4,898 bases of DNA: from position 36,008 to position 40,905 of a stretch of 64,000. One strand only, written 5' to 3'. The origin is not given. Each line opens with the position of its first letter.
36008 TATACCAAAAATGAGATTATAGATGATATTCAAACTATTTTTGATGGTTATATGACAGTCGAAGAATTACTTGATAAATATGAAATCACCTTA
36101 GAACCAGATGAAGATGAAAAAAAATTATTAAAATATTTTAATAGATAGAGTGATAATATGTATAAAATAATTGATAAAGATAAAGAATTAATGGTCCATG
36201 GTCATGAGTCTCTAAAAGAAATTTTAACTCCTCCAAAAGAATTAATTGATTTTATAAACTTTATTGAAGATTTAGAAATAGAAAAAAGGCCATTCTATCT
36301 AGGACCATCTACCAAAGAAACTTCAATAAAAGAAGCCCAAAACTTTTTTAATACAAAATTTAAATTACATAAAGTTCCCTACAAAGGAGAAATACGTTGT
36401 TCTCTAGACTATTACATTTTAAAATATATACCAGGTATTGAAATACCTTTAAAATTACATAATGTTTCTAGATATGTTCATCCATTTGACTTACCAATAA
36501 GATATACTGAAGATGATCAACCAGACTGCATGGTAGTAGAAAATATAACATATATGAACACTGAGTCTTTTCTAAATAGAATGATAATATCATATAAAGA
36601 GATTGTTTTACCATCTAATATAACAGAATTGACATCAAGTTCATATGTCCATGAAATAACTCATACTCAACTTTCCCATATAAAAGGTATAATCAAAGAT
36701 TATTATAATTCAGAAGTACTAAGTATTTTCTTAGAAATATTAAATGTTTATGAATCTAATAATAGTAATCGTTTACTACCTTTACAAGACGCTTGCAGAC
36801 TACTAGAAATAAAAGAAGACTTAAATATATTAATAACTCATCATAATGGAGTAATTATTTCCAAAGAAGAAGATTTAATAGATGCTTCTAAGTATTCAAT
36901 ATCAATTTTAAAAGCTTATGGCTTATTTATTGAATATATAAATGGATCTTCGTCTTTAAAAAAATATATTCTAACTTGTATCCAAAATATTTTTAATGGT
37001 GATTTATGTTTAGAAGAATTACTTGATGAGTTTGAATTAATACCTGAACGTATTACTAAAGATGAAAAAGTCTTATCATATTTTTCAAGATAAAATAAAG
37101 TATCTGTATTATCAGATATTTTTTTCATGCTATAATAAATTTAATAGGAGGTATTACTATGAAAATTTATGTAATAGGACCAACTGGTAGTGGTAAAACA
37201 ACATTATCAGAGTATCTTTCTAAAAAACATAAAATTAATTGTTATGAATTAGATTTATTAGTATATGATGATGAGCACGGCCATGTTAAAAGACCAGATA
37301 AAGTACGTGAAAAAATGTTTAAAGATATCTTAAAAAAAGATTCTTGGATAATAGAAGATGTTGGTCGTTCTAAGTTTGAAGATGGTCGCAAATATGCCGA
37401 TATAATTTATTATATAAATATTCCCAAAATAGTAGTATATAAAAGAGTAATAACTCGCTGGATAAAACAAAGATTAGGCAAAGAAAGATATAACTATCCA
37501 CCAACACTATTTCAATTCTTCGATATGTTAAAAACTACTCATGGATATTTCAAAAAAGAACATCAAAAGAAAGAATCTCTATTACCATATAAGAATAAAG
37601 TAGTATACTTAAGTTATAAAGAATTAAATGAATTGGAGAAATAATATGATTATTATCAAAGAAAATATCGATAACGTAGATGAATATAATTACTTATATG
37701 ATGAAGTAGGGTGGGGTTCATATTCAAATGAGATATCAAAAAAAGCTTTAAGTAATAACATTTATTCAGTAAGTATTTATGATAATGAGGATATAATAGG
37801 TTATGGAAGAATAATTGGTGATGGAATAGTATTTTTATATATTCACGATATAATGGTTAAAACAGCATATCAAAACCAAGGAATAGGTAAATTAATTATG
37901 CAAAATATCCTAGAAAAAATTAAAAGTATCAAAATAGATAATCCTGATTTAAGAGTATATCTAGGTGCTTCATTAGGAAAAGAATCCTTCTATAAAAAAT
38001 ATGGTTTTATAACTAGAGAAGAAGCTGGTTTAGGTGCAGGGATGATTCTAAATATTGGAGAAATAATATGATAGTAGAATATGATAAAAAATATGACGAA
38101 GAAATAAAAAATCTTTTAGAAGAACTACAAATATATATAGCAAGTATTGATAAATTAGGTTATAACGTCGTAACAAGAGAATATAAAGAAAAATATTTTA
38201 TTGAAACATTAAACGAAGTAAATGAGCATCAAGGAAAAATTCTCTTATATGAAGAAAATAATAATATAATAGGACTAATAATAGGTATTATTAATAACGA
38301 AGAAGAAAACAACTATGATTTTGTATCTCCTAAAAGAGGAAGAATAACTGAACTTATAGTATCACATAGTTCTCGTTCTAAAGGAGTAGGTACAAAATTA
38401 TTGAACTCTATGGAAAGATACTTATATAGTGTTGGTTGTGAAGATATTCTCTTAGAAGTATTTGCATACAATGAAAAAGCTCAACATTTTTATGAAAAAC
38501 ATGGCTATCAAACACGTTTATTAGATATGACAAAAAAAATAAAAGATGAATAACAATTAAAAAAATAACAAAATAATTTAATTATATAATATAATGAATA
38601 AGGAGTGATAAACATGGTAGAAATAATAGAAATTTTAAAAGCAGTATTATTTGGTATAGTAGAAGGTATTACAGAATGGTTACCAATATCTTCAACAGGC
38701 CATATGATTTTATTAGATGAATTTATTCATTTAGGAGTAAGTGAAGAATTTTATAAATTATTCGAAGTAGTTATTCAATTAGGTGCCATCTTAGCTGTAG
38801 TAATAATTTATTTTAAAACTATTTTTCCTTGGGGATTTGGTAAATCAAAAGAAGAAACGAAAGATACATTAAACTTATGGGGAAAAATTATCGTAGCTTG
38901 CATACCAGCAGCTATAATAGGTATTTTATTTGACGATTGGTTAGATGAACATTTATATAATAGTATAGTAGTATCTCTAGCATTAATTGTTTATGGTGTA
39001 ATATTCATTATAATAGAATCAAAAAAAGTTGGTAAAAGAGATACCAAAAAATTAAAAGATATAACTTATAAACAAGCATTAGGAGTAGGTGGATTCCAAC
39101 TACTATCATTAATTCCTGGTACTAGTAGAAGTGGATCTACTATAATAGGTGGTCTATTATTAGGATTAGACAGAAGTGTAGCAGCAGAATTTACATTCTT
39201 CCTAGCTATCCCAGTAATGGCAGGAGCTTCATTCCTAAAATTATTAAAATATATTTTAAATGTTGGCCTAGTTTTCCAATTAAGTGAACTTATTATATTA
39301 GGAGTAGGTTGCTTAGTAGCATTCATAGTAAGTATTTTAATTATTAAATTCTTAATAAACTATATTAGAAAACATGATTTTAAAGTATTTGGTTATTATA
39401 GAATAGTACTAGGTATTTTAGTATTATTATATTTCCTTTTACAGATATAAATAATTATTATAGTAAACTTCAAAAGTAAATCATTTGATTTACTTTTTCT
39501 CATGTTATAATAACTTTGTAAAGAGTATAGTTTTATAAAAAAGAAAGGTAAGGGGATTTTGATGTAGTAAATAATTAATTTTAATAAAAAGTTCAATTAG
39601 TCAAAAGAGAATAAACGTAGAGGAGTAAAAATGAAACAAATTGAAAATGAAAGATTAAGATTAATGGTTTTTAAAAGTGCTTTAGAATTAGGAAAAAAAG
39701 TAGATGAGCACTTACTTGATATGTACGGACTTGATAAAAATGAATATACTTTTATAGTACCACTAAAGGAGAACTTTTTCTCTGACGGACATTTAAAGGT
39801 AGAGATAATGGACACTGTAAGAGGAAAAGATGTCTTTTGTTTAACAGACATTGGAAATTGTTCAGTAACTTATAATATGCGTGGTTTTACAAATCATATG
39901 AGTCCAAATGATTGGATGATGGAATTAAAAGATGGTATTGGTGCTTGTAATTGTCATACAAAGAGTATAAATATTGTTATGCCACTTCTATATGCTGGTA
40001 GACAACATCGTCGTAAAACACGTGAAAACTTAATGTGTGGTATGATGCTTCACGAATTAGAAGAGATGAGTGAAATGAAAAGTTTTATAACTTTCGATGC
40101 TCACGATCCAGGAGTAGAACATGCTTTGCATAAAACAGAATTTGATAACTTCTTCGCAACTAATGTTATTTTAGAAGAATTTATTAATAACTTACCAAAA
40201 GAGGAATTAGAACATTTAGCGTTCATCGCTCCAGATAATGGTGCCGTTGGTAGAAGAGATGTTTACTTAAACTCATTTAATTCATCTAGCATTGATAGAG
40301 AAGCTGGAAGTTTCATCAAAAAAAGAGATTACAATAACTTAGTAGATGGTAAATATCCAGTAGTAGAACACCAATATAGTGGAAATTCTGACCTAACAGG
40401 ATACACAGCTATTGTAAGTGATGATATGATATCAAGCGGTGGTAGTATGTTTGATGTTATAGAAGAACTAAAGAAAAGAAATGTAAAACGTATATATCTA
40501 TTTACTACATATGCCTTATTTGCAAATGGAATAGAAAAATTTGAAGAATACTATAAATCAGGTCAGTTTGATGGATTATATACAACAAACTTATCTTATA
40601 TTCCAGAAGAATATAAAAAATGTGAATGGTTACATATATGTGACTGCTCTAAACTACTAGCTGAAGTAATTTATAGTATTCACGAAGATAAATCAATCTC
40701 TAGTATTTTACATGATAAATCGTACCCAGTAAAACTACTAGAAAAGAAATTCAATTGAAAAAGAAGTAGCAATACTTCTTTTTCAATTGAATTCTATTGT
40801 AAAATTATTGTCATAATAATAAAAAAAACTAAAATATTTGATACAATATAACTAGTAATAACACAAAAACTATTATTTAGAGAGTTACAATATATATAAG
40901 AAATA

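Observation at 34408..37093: Three tandem, diverged paralogues of an unrecognised cytoplasmic HExxH protein family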

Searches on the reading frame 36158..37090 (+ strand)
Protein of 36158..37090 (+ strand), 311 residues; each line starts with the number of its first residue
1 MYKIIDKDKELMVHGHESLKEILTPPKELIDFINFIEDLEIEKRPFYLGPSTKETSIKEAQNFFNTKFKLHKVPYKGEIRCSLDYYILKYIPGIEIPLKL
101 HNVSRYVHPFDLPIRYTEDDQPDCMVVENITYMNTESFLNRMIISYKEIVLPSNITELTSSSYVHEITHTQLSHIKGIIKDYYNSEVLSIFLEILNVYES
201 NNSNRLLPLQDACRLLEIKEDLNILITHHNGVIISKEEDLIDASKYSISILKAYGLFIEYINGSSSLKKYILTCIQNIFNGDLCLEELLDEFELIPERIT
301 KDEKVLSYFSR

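Call 3: search_protein_families(library=pfam, proteins=[window:36158-37090:+], max_evalue=10)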
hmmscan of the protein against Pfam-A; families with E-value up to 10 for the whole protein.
window:36158-37090:+ (311 aa): 0 families

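Call 4: search_protein_families(library=ncbifam, proteins=[window:36158-37090:+], max_evalue=10)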
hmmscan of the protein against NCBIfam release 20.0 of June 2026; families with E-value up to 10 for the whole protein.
window:36158-37090:+ (311 aa): 0 families

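Call 6: search_protein_families(library=padloc, proteins=[window:36158-37090:+], max_evalue=10)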
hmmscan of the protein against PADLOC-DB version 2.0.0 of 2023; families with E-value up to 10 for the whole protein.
window:36158-37090:+ (311 aa): 0 families

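Call 7: search_protein_families(library=phrogs, proteins=[window:36158-37090:+], max_evalue=10)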
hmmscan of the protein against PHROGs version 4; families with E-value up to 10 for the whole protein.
window:36158-37090:+ (311 aa): 2 families
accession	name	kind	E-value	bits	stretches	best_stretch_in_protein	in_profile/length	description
phrog_15790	-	unknown function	0.24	12.7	1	203-239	12-48/80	-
phrog_37285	-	unknown function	9.8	7.2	1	176-207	21-51/87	-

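Call 64: predict_structure(alignment_id=A5)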
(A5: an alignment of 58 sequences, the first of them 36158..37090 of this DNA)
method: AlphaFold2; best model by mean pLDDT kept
length: 311 residues; sequences in the alignment: 58
mean_pLDDT: 95.9   pTM: 0.94
mean pLDDT of the five models: 95.9, 95.8, 95.7, 95.3, 94.7
residues with pLDDT >= 90: 291; 70-90: 18; 50-70: 2; < 50: 0
segments of 3 or more residues with pLDDT < 50: none
pLDDT, mean of each block of 10 residues (from residue 1): 84 95 97 97 96 98 99 88 89 96 96 92 89 95 96 97 99 98 98 99 97 98 98 96 98 99 98 99 98 98 97 91
secondary structure, 60 per line:
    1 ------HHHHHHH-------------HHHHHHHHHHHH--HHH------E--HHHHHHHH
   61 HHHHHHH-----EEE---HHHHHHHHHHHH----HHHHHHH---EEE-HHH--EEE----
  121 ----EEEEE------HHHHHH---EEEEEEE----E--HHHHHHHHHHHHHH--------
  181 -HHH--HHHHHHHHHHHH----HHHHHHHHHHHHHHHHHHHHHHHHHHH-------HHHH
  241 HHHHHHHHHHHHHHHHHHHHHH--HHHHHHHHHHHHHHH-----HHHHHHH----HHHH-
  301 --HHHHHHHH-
elements in order: H7-13 H27-38 H53-67 E73-75 H79-90 H95-101 E105-107 E114-116 E125-129 H136-141 E145-151 H159-172 H187-198 H203-229 H237-262 H265-279 H285-291 H296-299 H303-310

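Call 67: fold_search(model_id=the predicted structure, library=pdb)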
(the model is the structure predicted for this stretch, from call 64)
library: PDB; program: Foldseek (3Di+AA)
matches with E <= 10: 105; with E <= 0.001: 1
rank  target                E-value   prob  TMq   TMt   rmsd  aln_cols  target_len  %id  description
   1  3ce2                  4.0e-04  1.00  0.35  0.22  15.6       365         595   13  Crystal structure of putative peptidase from Chlamydophila abortus (released 2008-03-18)
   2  3sks                  4.3e-02  0.99  0.47  0.29  11.5       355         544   10  Crystal structure of a putative oligoendopeptidase F from Bacillus anthracis str. Ames (released 2011-07-06)
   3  3ahm_A                1.4e-01  0.96  0.46  0.28  10.1       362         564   10  Pz peptidase a (released 2010-08-25)
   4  3aho_B                1.4e-01  0.95  0.46  0.28  10.2       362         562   10  PZ PEPTIDASE A with inhibitor 2 (released 2010-09-01)
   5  7z6s_C                3.0e-01  0.38  0.35  0.33  11.5       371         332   10  MATCAP bound to a human 14 protofilament microtubule (released 2022-05-11)
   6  7aoi_BD               3.9e-01  0.04  0.12  0.10  23.9       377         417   11  Trypanosoma brucei mitochondrial ribosome large subunit assembly intermediate (released 2020-12-02)
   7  3zm9_A                5.2e-01  0.08  0.17  0.16  23.0       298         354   12  The mechanism of allosteric coupling in choline kinase a1 revealed by a rationally designed inhibitor (released 2013-02-27)
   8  2rfq_D                6.6e-01  0.04  0.10  0.08  20.2       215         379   10  Crystal structure of 3-HSA hydroxylase from Rhodococcus sp. RHA1 (released 2007-10-16)
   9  6jfm_A                1.1e+00  0.02  0.11  0.09  29.1       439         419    9  Mitofusin2 (MFN2)_T111D (released 2019-11-13)
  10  7axe                  1.3e+00  0.04  0.14  0.15  19.7       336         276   10  Crystal structure of the hPXR-LBD in complex with oxadiazon (released 2021-01-13)
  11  4ocu                  1.3e+00  0.06  0.19  0.17  23.2       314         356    8  N-acetylhexosamine 1-phosphate kinase_ATCC15697 in complex with GlcNAc (released 2014-05-14)
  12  5k3g_A                1.5e+00  0.06  0.15  0.09  18.3       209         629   11  Crystals structure of Acyl-CoA oxidase-1 in Caenorhabditis elegans, Apo form-I (released 2016-08-24)
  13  6tdu_A                1.9e+00  0.02  0.11  0.08  21.7       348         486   10  Cryo-EM structure of Euglena gracilis mitochondrial ATP synthase, full dimer, rotational states 1 (released 2019-11-27)
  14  2qr4_A                2.0e+00  0.08  0.23  0.15  20.8       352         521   10  Crystal structure of oligoendopeptidase-F from Enterococcus faecium (released 2007-08-14)
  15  3ezs_A                2.3e+00  0.01  0.10  0.09  18.6       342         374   11  Crystal structure of aminotransferase AspB (NP_207418.1) from HELICOBACTER PYLORI 26695 at 2.19 A resolution (released 2008-11-18)
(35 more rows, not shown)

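Call 68: find_homologous_proteins(query=window:36158-37090:+)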
Query window:36158-37090:+ (311 aa): 71 proteins with E <= 0.001 among 1899 candidates.
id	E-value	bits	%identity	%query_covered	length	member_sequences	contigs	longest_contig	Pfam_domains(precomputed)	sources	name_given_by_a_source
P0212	7.9e-200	681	100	100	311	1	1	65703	-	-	-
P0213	2.1e-147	509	73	100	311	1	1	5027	-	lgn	-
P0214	1.4e-145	503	72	100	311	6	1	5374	-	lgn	-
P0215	5.0e-135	468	68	100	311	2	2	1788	-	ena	-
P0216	2.0e-119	417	63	99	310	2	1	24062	-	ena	-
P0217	6.7e-119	415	61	99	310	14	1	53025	-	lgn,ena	-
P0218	2.9e-117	410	61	99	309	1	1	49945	-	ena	-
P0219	1.3e-116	408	61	99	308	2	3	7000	-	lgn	-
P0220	1.7e-115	404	61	100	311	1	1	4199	-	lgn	-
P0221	9.2e-115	401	59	99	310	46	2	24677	-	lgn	-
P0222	3.3e-114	400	61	99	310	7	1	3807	-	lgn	-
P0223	1.8e-113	397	60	99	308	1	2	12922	-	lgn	-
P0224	4.5e-113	396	57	99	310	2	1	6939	-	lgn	-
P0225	1.1e-112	395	57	99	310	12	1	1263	-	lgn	-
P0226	6.5e-112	392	58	99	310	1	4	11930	-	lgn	-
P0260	8.6e-29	119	32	97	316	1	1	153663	-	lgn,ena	-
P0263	5.2e-21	94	31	95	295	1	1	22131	-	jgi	-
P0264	7.2e-21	93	33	80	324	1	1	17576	-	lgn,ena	-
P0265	3.8e-19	88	29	95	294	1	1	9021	-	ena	-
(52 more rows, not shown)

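Call 69: find_encoding_contigs(protein=P0260, flank=7000, max_places=1)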
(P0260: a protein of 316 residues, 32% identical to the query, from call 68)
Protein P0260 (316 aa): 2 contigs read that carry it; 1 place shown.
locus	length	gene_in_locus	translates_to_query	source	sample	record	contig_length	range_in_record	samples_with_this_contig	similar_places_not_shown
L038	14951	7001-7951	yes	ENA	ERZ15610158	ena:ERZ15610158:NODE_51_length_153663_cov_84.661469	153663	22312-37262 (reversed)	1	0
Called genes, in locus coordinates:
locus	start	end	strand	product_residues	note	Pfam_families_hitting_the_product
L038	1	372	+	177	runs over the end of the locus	-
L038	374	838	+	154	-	PF04073:tRNA_edit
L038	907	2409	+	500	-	PF07556:DUF1538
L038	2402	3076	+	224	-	PF00543:P-II (faint)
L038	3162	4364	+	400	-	-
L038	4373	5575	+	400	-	-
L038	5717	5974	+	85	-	-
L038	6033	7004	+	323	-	-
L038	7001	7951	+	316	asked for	-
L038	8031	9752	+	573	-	PF18998:Flg_new_2 (weak)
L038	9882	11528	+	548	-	PF02687:FtsX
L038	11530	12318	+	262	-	PF02463:SMC_N (weak), PF00005:ABC_tran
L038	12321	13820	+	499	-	PF14262:Cthe_2159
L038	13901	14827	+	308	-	-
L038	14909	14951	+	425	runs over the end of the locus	PF18998:Flg_new_2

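Call 70: find_encoding_contigs(protein=P0263, flank=7000, max_places=1)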
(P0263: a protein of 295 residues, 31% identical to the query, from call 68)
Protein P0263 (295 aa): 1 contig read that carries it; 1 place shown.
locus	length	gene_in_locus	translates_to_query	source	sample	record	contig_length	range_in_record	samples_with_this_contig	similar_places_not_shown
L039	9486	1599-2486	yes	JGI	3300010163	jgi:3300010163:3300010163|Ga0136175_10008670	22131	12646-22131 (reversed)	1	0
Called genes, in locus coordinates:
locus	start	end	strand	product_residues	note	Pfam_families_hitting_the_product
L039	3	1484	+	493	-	?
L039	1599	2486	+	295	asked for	-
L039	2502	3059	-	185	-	PF01327:Pep_deformylase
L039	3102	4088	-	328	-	-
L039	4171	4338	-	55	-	-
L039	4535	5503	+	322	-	-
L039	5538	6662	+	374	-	PF01098:FTSW_RODA_SPOVE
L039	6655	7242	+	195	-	-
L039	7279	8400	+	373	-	PF01368:DHH, PF02272:DHHA1 (weak)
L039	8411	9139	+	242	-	PF10531:SLBB, PF22461:SLBB_2 (faint), PF14579:HHH_6 (faint), PF00633:HHH (weak), PF12836:HHH_3, PF14520:HHH_5 (faint)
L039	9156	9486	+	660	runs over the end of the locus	PF13567:DUF4131, PF03772:Competence, PF00753:Lactamase_B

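Call 71: find_encoding_contigs(protein=P0264, flank=7000, max_places=1)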
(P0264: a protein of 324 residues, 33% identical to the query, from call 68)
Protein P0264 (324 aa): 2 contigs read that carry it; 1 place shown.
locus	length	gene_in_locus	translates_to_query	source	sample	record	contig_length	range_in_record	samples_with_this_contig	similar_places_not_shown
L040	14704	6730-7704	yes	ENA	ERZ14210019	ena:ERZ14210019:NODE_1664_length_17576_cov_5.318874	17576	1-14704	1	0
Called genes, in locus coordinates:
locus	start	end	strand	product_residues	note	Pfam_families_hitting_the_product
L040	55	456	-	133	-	PF10825:DUF2752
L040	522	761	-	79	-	PF05154:TM2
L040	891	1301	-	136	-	-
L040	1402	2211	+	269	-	-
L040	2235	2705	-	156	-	-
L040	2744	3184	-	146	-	PF03358:FMN_red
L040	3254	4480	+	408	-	PF00365:PFK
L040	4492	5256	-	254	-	-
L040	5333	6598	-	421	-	PF07690:MFS_1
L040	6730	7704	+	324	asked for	-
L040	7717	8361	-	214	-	-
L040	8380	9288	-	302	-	-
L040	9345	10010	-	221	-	PF03167:UDG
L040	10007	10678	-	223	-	-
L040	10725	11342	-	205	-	PF10386:DUF2441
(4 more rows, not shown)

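Call 72: find_encoding_contigs(protein=P0265, flank=7000, max_places=1)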
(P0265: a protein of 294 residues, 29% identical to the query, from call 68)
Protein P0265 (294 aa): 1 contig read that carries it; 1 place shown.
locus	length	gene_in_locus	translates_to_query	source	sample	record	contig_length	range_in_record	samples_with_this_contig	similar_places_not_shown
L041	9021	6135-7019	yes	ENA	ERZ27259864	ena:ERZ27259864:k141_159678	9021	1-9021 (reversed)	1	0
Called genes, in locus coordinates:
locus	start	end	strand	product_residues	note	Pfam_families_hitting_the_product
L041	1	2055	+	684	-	?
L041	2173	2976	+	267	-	-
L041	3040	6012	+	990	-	PF02463:SMC_N, PF13555:AAA_29 (weak), PF13304:AAA_21 (weak), PF06470:SMC_hinge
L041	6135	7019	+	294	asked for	-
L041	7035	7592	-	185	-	PF01327:Pep_deformylase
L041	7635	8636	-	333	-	-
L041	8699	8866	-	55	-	-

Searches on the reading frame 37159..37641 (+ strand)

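Call 13: search_protein_families(library=pfam, proteins=[window:37159-37641:+], max_evalue=0.01)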
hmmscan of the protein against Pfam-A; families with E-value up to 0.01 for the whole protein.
window:37159-37641:+ (161 aa): 7 families
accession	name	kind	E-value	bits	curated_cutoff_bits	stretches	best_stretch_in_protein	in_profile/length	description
PF13238.12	AAA_18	-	3.8e-08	34.3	29.4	1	3-100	1-111/128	AAA domain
PF13521.12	AAA_28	-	0.00071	20.3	27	1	2-29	1-28/164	AAA domain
PF00910.28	RNA_helicase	-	0.0012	19.8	21.5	1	3-87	1-76/105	RNA helicase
PF13671.12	AAA_33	-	0.0012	19.6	27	1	3-55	2-39/143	AAA domain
PF13401.12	AAA_22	-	0.0012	19.5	27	1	3-37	8-33/130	AAA domain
PF00004.35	AAA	-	0.0049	17.7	21.2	1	3-50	1-47/131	ATPase family associated with various cellular activities (AAA)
PF13207.12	AAA_17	-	0.0096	16.7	27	0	7-31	2-26/136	AAA domain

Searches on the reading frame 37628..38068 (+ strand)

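Call 13: search_protein_families(library=pfam, proteins=[window:37628-38068:+], max_evalue=0.01)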
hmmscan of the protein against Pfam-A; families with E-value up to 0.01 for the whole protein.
window:37628-38068:+ (147 aa): 3 families
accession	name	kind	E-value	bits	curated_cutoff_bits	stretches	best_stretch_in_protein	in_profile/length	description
PF13673.13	Acetyltransf_10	-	1.3e-13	51.5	23.6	1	35-138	21-118/128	Acetyltransferase (GNAT) domain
PF13508.13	Acetyltransf_7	-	3.5e-12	46.9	27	1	50-128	8-83/84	Acetyltransferase (GNAT) domain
PF00583.31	Acetyltransf_1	-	1.3e-09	38.8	20.7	1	31-127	18-116/116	Acetyltransferase (GNAT) family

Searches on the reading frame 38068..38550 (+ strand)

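Call 13: search_protein_families(library=pfam, proteins=[window:38068-38550:+], max_evalue=0.01)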
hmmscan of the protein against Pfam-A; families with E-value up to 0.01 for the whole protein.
window:38068-38550:+ (161 aa): 5 families
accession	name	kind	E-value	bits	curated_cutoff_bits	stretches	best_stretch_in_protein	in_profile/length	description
PF00583.31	Acetyltransf_1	-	5.1e-19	69.1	20.7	1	38-147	15-116/116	Acetyltransferase (GNAT) family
PF13508.13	Acetyltransf_7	-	7e-13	49.2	27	1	56-148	3-83/84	Acetyltransferase (GNAT) domain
PF13673.13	Acetyltransf_10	-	1.7e-10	41.4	23.6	1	49-149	23-109/128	Acetyltransferase (GNAT) domain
PF08445.16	FR47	-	3.7e-06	27.3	22.1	1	85-150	16-80/86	FR47-like protein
PF13420.13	Acetyltransf_4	-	3.8e-06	27.4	24.3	1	34-149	31-136/155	Acetyltransferase (GNAT) domain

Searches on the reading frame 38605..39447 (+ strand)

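Call 13: search_protein_families(library=pfam, proteins=[window:38605-39447:+], max_evalue=0.01)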
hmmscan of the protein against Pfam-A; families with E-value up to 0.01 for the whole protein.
window:38605-39447:+ (281 aa): 1 family
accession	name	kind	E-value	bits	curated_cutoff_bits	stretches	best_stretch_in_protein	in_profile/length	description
PF02673.24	BacA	-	6.5e-87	291.9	33.4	1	13-272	1-257/257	Bacitracin resistance protein BacA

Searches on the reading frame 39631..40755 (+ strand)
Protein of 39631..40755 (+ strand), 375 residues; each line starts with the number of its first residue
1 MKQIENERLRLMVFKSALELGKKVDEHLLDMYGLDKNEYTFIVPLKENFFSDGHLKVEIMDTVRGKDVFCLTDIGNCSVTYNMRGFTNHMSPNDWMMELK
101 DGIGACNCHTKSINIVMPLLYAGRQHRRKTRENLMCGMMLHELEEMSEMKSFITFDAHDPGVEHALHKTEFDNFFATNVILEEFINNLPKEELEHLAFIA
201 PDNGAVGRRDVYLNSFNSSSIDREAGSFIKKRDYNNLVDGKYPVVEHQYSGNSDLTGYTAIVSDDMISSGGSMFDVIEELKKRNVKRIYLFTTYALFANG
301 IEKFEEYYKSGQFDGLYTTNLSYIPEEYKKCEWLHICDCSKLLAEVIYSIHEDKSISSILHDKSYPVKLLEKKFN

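Call 13: search_protein_families(library=pfam, proteins=[window:39631-40755:+], max_evalue=0.01)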
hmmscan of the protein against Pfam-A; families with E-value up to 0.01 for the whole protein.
window:39631-40755:+ (375 aa): 4 families
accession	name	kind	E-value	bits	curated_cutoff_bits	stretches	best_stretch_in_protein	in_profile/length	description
PF13793.12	Pribosyltran_N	-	7.4e-14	52.1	25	1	11-145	3-115/117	N-terminal domain of ribose phosphate pyrophosphokinase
PF14572.12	Pribosyl_synth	-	1.4e-09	38.6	27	1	254-359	80-182/184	Phosphoribosyl synthetase-associated domain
PF00156.33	Pribosyltran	-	5.4e-08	32.7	26.3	1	192-294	27-124/158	Phosphoribosyl transferase domain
PF14681.12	UPRTase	-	0.0055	16.6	27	1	254-293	117-158/206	Uracil phosphoribosyltransferase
